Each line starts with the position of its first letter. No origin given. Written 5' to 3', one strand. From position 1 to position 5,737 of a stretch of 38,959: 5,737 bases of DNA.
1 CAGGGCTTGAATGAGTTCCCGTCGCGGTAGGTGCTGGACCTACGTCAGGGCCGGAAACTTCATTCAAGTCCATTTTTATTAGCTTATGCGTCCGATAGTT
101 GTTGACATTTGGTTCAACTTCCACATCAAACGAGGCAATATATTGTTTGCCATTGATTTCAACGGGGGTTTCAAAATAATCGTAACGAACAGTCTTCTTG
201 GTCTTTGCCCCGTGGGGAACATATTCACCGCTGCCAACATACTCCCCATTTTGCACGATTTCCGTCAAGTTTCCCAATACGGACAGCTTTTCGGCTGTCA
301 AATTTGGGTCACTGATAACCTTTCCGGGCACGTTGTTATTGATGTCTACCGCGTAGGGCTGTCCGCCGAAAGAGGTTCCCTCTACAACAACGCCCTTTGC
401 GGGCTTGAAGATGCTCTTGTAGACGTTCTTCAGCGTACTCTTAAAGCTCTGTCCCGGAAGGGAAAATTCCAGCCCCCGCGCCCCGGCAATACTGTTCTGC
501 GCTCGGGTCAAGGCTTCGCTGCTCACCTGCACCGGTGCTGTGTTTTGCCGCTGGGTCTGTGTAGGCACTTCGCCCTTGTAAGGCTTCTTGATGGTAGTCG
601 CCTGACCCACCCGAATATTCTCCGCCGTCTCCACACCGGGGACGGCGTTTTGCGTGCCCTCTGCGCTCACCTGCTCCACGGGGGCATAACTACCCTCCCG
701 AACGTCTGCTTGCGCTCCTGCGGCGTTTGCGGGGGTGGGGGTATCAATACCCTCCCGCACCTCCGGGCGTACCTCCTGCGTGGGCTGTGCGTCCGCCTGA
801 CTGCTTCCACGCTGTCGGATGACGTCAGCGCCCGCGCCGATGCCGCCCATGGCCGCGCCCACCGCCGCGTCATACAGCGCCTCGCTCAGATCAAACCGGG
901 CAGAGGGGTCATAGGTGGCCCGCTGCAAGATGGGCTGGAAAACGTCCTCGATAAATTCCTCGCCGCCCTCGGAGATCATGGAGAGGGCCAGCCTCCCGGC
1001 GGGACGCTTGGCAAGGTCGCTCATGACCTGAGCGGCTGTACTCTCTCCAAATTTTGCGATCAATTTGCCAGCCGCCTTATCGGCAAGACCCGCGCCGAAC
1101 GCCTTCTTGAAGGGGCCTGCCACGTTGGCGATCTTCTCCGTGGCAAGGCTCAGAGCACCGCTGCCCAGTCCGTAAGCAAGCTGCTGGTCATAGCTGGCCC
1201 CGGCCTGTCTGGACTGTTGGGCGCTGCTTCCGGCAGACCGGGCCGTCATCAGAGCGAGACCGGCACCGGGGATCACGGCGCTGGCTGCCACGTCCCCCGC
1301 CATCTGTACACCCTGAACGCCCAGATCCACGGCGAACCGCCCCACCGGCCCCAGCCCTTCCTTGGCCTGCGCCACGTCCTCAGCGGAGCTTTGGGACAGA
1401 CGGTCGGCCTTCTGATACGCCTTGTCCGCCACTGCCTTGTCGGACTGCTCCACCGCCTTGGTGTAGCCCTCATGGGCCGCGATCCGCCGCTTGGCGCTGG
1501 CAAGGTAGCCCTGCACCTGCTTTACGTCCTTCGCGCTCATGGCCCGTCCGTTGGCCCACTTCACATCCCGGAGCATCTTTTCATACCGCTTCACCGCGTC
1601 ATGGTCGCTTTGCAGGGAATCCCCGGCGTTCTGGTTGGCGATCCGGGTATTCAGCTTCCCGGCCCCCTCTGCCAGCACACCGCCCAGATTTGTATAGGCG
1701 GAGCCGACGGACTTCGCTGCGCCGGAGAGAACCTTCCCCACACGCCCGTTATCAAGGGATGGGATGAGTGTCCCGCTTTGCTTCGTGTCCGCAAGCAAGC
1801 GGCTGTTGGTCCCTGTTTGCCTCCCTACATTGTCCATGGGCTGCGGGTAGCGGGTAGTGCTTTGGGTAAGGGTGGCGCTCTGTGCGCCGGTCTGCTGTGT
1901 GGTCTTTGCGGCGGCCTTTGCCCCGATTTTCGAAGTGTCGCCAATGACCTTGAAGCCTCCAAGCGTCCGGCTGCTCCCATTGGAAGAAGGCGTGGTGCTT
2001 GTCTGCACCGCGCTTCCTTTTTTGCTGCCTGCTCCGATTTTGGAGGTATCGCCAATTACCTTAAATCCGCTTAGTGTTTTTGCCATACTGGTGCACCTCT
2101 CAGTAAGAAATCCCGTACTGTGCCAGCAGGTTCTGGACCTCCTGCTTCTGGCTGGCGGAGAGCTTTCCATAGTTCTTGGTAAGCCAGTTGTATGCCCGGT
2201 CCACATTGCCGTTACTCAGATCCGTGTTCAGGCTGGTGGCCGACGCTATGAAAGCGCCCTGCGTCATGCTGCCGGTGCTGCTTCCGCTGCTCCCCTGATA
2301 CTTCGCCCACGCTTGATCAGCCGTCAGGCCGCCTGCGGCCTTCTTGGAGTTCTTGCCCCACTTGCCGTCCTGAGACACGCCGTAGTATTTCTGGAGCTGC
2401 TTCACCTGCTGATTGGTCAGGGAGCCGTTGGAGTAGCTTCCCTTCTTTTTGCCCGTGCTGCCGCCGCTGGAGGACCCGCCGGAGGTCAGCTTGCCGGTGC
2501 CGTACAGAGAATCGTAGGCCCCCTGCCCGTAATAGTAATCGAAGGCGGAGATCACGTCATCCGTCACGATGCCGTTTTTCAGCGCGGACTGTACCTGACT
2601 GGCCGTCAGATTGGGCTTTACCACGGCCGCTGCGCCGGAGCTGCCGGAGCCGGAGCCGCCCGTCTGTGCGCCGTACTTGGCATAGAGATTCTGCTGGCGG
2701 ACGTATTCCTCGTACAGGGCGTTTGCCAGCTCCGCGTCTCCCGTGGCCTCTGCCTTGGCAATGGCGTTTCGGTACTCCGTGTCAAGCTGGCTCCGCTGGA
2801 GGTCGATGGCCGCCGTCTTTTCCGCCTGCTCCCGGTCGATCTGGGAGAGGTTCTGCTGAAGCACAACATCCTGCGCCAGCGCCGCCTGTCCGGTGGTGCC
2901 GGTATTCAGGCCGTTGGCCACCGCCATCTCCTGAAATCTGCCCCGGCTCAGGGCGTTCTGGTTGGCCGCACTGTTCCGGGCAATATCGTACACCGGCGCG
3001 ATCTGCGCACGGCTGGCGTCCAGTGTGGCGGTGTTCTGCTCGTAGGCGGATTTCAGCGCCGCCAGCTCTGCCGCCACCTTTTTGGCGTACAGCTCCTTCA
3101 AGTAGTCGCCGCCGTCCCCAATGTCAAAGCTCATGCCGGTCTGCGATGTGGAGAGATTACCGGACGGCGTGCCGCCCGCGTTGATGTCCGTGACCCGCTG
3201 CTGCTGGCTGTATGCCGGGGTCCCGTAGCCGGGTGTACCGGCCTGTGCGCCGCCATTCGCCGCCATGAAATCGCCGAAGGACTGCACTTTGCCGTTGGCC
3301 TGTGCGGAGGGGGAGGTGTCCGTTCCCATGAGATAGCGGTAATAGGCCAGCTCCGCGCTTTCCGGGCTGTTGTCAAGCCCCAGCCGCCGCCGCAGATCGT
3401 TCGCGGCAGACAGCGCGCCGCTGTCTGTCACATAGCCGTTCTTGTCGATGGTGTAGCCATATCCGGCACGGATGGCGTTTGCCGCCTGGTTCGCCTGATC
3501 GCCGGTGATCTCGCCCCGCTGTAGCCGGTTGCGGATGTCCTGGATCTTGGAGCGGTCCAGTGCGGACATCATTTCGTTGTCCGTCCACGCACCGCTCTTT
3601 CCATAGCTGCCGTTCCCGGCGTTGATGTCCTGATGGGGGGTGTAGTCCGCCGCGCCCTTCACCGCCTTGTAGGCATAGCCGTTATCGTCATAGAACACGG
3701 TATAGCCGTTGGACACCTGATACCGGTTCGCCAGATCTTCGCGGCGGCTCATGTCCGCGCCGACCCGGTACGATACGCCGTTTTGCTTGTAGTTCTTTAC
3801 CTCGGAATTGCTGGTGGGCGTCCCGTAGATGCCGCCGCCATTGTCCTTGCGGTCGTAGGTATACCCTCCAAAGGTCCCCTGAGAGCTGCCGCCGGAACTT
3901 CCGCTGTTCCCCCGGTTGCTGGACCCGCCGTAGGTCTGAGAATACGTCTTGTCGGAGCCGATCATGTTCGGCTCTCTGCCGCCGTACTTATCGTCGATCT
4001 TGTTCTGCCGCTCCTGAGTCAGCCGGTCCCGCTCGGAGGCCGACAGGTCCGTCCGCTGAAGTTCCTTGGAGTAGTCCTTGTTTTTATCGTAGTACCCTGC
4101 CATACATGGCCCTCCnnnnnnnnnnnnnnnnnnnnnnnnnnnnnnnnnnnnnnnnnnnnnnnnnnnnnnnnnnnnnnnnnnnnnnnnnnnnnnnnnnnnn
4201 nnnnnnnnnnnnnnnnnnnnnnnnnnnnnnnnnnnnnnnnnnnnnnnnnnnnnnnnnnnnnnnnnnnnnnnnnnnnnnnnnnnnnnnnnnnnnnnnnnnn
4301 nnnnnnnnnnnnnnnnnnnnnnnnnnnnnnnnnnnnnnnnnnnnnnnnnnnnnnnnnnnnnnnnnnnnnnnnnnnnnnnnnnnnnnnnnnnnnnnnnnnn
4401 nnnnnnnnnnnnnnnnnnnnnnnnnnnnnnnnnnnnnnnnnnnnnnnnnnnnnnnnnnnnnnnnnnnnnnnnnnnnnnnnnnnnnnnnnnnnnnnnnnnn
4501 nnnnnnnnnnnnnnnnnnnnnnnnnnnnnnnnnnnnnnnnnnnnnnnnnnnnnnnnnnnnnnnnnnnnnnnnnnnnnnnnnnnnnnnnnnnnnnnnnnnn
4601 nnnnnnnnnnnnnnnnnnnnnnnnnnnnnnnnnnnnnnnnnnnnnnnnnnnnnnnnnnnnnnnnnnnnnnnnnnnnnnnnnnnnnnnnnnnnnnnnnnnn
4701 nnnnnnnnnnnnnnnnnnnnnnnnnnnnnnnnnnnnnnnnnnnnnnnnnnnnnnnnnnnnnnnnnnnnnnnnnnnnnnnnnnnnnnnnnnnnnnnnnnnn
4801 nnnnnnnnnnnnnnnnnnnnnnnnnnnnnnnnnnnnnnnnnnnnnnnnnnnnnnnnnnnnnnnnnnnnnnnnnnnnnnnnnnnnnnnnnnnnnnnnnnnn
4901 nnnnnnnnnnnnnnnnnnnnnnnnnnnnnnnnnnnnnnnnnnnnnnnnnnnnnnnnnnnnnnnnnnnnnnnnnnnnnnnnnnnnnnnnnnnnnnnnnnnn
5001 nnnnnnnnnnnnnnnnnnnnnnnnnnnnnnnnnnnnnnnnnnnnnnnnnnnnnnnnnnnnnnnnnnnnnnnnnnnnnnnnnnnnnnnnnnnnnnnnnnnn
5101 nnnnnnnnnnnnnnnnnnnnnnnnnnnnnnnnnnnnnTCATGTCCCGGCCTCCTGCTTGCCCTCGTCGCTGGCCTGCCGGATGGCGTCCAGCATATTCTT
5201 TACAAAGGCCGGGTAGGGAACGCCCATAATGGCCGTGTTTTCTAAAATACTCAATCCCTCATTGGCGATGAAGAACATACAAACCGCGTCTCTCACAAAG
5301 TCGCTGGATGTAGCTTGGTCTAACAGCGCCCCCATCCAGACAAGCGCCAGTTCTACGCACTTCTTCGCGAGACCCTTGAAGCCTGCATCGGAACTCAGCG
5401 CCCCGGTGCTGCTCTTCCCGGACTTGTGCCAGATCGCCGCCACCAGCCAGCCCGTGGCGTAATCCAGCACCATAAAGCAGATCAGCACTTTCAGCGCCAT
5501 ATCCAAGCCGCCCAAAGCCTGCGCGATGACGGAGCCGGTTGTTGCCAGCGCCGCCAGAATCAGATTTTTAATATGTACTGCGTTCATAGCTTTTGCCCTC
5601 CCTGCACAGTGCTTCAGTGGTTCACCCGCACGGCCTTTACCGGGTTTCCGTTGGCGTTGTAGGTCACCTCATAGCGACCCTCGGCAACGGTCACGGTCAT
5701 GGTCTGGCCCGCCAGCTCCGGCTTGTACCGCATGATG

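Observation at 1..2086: An 1878-aa ORF missing from the ORF track: two pieces join in frame across the window ends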

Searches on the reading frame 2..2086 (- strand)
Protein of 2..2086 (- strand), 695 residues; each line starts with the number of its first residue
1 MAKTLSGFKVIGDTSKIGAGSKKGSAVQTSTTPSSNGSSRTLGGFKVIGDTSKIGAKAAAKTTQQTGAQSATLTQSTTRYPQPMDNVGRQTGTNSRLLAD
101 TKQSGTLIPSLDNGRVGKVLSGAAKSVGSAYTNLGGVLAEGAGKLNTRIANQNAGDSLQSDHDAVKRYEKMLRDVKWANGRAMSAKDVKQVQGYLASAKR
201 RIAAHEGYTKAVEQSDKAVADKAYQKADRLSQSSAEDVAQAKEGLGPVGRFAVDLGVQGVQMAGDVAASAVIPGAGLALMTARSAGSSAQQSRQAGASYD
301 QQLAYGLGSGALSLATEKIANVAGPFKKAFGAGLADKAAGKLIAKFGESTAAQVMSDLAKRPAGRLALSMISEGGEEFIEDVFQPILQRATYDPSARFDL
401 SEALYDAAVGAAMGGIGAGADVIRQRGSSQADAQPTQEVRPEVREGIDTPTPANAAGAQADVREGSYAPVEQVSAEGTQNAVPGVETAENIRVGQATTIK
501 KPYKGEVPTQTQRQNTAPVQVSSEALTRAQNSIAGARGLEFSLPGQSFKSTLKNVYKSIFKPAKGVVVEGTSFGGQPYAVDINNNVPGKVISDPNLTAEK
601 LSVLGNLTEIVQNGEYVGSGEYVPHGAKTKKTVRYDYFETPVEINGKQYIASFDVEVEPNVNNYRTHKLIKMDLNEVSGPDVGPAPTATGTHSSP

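Call 43: search_protein_families(library=ncbifam, proteins=[window:2-2086:-], max_evalue=0.01)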
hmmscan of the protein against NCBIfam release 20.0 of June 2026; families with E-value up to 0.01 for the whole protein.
window:2-2086:- (695 aa): 0 families

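Call 71: predict_structure(alignment_id=A4)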
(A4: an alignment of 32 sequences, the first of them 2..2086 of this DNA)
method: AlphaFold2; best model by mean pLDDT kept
length: 695 residues; sequences in the alignment: 32
mean_pLDDT: 68.7   pTM: 0.43
mean pLDDT of the five models: 68.7, 67.6, 66.1, 65.3, 55.7
residues with pLDDT >= 90: 177; 70-90: 231; 50-70: 67; < 50: 220
segments of 3 or more residues with pLDDT < 50: 1-111, 325-352, 428-488, 681-695
pLDDT, mean of each block of 10 residues (from residue 1): 35 35 34 33 32 39 38 35 31 34 36 73 83 81 75 79 96 96 97 95 86 82 89 90 87 83 74 75 88 90 89 78 48 39 43 54 58 78 87 89 81 70 54 30 29 32 42 33 41 67 86 82 94 92 90 90 92 90 92 94 95 92 61 84 94 84 67 84 45 42
secondary structure, 60 per line:
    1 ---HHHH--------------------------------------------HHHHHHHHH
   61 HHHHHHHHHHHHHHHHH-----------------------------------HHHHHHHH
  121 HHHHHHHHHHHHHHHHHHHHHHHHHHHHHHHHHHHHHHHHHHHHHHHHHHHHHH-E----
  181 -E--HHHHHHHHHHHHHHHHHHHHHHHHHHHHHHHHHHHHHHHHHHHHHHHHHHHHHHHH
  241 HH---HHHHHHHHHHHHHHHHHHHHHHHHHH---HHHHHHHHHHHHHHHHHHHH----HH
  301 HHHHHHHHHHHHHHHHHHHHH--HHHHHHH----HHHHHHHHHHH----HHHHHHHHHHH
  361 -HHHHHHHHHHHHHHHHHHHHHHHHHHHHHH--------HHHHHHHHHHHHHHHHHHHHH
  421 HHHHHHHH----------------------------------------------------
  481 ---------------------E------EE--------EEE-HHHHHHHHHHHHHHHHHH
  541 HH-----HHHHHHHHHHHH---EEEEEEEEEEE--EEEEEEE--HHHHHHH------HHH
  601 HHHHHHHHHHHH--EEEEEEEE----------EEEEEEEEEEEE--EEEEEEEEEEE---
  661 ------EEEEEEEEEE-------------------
elements in order (helices of 4 or more, strands of 3 or more residues): H4-7 H52-77 H113-174 H185-242 H246-271 H275-294 H299-321 H324-330 H335-345 H350-360 H362-391 H400-428 E519-521 H523-542 H548-559 E563-573 E576-582 H585-591 H598-612 E615-622 E633-644 E647-657 E667-676

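Call 73: fold_search(model_id=the predicted structure, library=pdb)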
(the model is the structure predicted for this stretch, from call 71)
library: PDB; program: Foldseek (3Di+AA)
matches with E <= 10: 301; with E <= 0.001: 0
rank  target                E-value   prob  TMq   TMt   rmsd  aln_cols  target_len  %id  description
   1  3nxj_A                6.3e-02  0.41  0.06  0.24  17.5       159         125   11  Crystal Structure of Ketosteroid Isomerase D99N from Pseudomonas Testosteroni (tKSI) (released 2011-08-03)
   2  3t8u_B                6.5e-02  0.47  0.06  0.25  17.6       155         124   10  Crystal structure of ketosteroid isomerase Y14AY55FD99A from Pseudomonas testosteroni (released 2011-11-23)
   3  1isk_MODEL_1_A        1.0e-01  0.35  0.06  0.24  17.3       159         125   11  3-OXO-DELTA5-STEROID ISOMERASE, NMR, 20 STRUCTURES (released 1997-11-12)
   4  6w3f_A                1.0e-01  0.33  0.07  0.26  16.9       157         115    9  Rd1NTF2_05_I64F_A80G_T94P_D101K_L106W (released 2020-04-15)
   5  1ohs_A                1.1e-01  0.51  0.07  0.28  17.8       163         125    8  CRYSTAL STRUCTURE OF 5-3-KETOSTEROID ISOMERASE MUTANT Y14F/D38N FROM PSEUDOMONAS TESTOSTERONI COMPLEXED WITH ANDROSTAN (released 2005-03-31)
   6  3ov4_B                1.1e-01  0.35  0.06  0.25  17.7       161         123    9  Crystal Structure of Ketosteroid Isomerase P39GV40GS42G from Pseudomonas Testosteroni (tKSI) bound to Equilenin (released 2011-10-26)
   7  3unl_A                1.2e-01  0.38  0.06  0.25  17.6       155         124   10  Crystal structure of ketosteroid isomerase F54G from Pseudomonas testosteroni (released 2012-11-21)
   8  3nuv_B                1.2e-01  0.35  0.06  0.25  17.6       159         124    9  Crystal structure of ketosteroid isomerase D38ND99N from Pseudomonas testosteroni (tKSI) with 4-Androstene-3,17-dione  (released 2011-11-23)
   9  7c5y_B                1.3e-01  0.25  0.07  0.10  17.8       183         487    6  Crystal structure of the iota-carbonic anhydrase from eukaryotic microalga complexed with iodide (released 2021-04-28)
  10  4k1u_B                1.4e-01  0.51  0.07  0.30  17.6       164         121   12  Crystal structure of delta5-3-ketosteroid isomerase containing Y16F and Y32F mutations (released 2013-07-31)
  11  1ogz                  1.4e-01  0.38  0.06  0.25  17.7       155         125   10  Crystal Structure Of 5-3-Ketosteroid Isomerase Mutants P39A Complexed With Equilenin From Pseudomonas Testosteroni (released 2003-09-04)
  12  3ov4_D                1.4e-01  0.35  0.06  0.25  17.7       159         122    9  Crystal Structure of Ketosteroid Isomerase P39GV40GS42G from Pseudomonas Testosteroni (tKSI) bound to Equilenin (released 2011-10-26)
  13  3myt_A                1.4e-01  0.54  0.07  0.30  17.7       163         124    8  Crystal structure of Ketosteroid Isomerase D38HD99N from Pseudomonas testosteroni (tKSI) (released 2011-11-23)
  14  3nuv_A                1.6e-01  0.33  0.06  0.25  17.7       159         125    9  Crystal structure of ketosteroid isomerase D38ND99N from Pseudomonas testosteroni (tKSI) with 4-Androstene-3,17-dione  (released 2011-11-23)
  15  5u35_B                1.6e-01  0.35  0.07  0.26  17.5       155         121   14  Crystal structure of a de novo designed protein with curved beta-sheet (released 2017-01-25)
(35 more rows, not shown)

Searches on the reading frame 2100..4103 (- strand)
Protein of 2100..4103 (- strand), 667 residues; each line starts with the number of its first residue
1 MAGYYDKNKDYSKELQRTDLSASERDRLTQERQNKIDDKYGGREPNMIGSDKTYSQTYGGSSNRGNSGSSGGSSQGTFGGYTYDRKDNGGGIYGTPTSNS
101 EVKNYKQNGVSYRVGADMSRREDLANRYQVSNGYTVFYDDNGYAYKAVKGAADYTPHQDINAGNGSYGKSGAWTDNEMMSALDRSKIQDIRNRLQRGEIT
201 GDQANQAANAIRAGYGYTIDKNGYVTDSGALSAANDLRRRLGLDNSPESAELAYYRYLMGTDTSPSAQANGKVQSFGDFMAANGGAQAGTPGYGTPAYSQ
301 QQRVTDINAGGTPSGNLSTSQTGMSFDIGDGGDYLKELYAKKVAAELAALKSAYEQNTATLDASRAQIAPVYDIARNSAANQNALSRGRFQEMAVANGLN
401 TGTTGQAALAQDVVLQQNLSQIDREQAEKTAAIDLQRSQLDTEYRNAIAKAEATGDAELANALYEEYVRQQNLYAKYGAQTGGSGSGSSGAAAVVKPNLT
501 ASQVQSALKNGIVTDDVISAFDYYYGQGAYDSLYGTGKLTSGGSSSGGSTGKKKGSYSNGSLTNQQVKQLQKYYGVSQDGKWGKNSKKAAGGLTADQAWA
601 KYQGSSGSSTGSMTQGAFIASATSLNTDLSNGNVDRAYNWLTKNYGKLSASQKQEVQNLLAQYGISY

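Call 10: search_protein_families(library=phrogs, proteins=[window:2100-4103:-], max_evalue=0.001)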
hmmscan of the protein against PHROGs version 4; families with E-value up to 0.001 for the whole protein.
window:2100-4103:- (667 aa): 0 families

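Call 19: search_protein_families(library=pfam, proteins=[window:2100-4103:-], max_evalue=0.01)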
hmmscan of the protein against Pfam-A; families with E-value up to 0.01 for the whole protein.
window:2100-4103:- (667 aa): 1 family
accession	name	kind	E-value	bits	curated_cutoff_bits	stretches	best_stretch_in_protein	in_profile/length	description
PF01471.23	PG_binding_1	-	0.004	17.7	23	0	560-585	27-52/57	Putative peptidoglycan binding domain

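Call 43: search_protein_families(library=ncbifam, proteins=[window:2100-4103:-], max_evalue=0.01)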
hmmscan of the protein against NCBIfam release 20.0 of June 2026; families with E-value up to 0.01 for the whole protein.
window:2100-4103:- (667 aa): 0 families

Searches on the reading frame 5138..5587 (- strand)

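Call 10: search_protein_families(library=phrogs, proteins=[window:5138-5587:-], max_evalue=0.001)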
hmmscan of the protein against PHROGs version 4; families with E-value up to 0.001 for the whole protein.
window:5138-5587:- (149 aa): 3 families
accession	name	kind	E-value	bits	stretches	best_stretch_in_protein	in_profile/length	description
phrog_199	-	lysis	1.7e-22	80.9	1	6-145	4-136/545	holin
phrog_16802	-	unknown function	5.8e-12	46.2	1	93-144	14-65/74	-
phrog_21233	-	unknown function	3.3e-07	31.3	1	14-78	12-68/72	-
